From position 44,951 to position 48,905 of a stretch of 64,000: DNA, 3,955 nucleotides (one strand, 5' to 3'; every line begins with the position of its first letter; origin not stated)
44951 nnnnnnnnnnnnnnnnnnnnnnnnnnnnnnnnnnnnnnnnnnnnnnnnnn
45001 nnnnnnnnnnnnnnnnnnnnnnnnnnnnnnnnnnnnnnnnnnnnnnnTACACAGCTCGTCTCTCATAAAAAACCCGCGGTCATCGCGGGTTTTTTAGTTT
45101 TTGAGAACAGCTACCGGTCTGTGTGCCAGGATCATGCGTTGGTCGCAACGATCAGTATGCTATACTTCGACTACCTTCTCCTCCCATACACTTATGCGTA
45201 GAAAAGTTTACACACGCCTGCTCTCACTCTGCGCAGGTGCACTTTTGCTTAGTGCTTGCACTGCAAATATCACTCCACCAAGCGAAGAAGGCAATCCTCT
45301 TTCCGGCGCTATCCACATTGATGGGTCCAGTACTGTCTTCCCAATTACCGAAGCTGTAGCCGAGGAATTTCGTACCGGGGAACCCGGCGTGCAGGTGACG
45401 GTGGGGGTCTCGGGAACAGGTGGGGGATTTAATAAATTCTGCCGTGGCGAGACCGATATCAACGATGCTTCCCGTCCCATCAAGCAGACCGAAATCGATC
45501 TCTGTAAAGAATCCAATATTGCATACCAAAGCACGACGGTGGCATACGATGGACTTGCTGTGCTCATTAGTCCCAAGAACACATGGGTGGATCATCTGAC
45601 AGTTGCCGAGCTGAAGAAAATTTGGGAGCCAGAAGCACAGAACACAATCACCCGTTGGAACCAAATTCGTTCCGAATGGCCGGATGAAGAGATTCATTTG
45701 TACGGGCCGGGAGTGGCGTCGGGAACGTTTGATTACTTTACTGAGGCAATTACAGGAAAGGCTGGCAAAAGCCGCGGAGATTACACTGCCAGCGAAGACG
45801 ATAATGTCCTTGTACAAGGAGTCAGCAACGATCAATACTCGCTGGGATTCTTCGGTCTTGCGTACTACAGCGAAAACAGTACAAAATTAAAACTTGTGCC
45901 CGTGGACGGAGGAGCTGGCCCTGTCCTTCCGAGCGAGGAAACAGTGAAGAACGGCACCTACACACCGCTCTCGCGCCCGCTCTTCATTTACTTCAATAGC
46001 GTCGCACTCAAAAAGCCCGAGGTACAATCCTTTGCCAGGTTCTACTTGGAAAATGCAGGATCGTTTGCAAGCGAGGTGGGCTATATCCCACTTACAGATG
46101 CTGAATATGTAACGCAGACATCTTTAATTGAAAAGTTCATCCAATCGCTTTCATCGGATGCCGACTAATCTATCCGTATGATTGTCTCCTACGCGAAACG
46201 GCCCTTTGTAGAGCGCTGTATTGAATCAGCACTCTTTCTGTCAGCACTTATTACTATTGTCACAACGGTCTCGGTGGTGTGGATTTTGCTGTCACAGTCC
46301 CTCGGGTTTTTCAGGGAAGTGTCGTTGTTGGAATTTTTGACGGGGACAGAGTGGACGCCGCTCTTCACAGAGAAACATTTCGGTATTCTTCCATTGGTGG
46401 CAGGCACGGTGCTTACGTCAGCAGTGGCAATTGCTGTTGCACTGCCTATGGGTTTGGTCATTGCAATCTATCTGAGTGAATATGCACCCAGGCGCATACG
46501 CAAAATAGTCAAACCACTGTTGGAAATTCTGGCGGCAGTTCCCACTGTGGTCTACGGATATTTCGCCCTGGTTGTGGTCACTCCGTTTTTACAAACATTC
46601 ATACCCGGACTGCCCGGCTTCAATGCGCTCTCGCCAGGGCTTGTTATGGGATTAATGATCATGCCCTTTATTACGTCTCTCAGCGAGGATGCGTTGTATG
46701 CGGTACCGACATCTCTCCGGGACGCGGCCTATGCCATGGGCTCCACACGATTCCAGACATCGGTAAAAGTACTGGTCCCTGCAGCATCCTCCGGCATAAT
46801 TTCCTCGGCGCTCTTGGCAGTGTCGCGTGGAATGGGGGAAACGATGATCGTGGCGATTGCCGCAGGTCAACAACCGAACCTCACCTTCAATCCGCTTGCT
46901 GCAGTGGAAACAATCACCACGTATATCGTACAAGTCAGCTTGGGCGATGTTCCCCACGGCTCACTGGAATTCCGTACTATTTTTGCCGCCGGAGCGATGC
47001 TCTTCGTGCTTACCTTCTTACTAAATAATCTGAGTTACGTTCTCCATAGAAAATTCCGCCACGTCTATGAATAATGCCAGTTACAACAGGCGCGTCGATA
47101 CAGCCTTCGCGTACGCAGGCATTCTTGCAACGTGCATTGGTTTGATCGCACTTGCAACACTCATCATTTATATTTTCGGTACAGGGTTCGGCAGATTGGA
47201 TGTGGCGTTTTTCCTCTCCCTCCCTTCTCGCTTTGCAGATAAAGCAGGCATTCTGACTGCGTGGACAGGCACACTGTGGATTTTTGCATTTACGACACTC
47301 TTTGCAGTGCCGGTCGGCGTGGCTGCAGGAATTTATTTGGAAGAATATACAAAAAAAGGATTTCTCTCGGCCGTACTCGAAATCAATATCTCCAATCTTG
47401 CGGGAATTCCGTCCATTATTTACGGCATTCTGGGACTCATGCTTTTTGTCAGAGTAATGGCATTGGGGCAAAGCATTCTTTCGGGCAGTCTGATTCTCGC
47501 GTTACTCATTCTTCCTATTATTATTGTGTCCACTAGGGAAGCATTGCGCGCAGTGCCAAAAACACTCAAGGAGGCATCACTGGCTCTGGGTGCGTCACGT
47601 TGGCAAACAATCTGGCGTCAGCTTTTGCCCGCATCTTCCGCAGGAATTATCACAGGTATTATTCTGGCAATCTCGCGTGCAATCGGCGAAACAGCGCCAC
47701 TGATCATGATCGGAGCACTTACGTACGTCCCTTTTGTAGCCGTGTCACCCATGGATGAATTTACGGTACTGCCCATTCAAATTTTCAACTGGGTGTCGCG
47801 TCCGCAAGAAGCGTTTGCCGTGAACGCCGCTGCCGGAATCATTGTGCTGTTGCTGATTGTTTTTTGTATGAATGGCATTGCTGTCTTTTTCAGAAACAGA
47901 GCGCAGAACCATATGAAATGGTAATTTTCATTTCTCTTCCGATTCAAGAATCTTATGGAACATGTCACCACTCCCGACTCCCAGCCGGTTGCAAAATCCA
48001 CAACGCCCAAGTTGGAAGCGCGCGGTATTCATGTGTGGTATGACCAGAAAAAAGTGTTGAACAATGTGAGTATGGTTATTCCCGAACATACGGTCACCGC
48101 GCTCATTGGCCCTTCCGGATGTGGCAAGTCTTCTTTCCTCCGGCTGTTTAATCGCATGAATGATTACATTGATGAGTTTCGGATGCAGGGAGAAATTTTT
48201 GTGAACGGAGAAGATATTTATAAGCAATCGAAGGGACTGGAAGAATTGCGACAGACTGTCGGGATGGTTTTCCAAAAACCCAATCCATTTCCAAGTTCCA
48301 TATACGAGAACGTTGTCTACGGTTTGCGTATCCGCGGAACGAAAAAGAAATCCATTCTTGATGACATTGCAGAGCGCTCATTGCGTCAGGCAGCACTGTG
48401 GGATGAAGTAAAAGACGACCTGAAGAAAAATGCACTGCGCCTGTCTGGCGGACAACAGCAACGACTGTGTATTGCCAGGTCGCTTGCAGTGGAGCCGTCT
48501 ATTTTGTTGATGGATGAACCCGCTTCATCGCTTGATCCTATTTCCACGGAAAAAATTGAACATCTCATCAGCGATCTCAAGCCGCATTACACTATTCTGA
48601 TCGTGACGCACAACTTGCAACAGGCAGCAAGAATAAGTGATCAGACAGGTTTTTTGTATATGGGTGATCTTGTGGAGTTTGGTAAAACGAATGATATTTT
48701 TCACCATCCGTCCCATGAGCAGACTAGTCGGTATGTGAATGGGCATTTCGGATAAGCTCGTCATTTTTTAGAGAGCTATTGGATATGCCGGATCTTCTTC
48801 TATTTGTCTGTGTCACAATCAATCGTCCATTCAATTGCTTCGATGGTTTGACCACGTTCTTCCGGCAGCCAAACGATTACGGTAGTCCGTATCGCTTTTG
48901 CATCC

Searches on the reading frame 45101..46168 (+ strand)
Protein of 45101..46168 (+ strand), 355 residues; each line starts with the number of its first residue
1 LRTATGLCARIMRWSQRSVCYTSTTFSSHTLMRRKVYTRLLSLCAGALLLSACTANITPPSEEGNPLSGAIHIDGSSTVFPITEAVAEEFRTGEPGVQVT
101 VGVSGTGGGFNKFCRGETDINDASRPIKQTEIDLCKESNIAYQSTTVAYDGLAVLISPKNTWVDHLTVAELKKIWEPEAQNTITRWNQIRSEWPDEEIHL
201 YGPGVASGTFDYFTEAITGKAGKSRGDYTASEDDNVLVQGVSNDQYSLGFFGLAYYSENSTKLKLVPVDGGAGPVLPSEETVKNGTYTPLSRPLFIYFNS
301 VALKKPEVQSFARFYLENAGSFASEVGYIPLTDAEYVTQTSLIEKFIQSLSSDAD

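Call 80: search_protein_families(library=pfam, proteins=[window:45101-46168:+], max_evalue=0.001)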
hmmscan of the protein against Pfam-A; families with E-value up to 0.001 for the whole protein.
window:45101-46168:+ (355 aa): 3 families
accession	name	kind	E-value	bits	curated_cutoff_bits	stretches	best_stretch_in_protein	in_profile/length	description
PF12849.12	PBP_like_2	-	3.1e-34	119.4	27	1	61-316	2-264/267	PBP superfamily domain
PF12727.12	PBP_like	-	2.7e-09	36.9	27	1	87-314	1-191/193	PBP superfamily domain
PF01547.30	SBP_bac_1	-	2.6e-07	31.4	26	1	81-320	8-305/307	Bacterial extracellular solute-binding protein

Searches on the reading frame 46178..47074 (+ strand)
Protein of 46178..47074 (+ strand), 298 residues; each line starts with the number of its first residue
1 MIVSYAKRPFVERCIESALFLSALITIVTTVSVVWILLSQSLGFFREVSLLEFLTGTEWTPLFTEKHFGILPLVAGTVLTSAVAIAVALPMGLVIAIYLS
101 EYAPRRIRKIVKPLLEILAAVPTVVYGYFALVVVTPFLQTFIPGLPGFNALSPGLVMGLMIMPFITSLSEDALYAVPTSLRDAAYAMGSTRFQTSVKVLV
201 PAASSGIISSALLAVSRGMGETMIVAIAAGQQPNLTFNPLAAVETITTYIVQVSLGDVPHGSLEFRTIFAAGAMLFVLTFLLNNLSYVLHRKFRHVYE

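Call 80: search_protein_families(library=pfam, proteins=[window:46178-47074:+], max_evalue=0.001)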
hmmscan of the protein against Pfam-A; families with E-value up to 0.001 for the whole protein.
window:46178-47074:+ (298 aa): 1 family
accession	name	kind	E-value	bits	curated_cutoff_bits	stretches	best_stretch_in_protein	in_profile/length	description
PF00528.27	BPD_transp_1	-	2.4e-20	73.5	26.4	1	92-294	1-183/184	Binding-protein-dependent transport system inner membrane component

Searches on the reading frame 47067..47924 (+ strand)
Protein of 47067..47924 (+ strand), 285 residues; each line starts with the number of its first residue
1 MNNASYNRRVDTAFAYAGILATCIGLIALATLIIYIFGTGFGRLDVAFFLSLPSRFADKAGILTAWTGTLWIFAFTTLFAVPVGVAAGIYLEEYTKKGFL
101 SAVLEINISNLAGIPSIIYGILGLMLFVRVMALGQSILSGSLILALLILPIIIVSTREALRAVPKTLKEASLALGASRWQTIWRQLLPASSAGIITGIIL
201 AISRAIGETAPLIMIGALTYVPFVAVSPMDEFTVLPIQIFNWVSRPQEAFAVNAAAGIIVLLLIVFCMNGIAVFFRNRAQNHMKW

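Call 80: search_protein_families(library=pfam, proteins=[window:47067-47924:+], max_evalue=0.001)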
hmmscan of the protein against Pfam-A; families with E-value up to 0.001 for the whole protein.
window:47067-47924:+ (285 aa): 1 family
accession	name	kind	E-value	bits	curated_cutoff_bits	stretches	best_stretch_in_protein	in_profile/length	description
PF00528.27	BPD_transp_1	-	1.8e-20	73.9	26.4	1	84-278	1-181/184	Binding-protein-dependent transport system inner membrane component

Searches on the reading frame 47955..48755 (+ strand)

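Call 80: search_protein_families(library=pfam, proteins=[window:47955-48755:+], max_evalue=0.001)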
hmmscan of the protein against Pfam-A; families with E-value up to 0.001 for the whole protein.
window:47955-48755:+ (266 aa): 3 families
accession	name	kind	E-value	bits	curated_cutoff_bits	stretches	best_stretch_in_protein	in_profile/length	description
PF00005.33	ABC_tran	-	3.2e-30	106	25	1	35-190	1-136/137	ABC transporter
PF13304.12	AAA_21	-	1.3e-11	45.6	27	2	146-221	221-300/304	AAA domain, putative AbiEii toxin, Type IV TA system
PF02463.25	SMC_N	-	2.2e-08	34.2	40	1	43-229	22-207/220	RecF/RecN/SMC N terminal domain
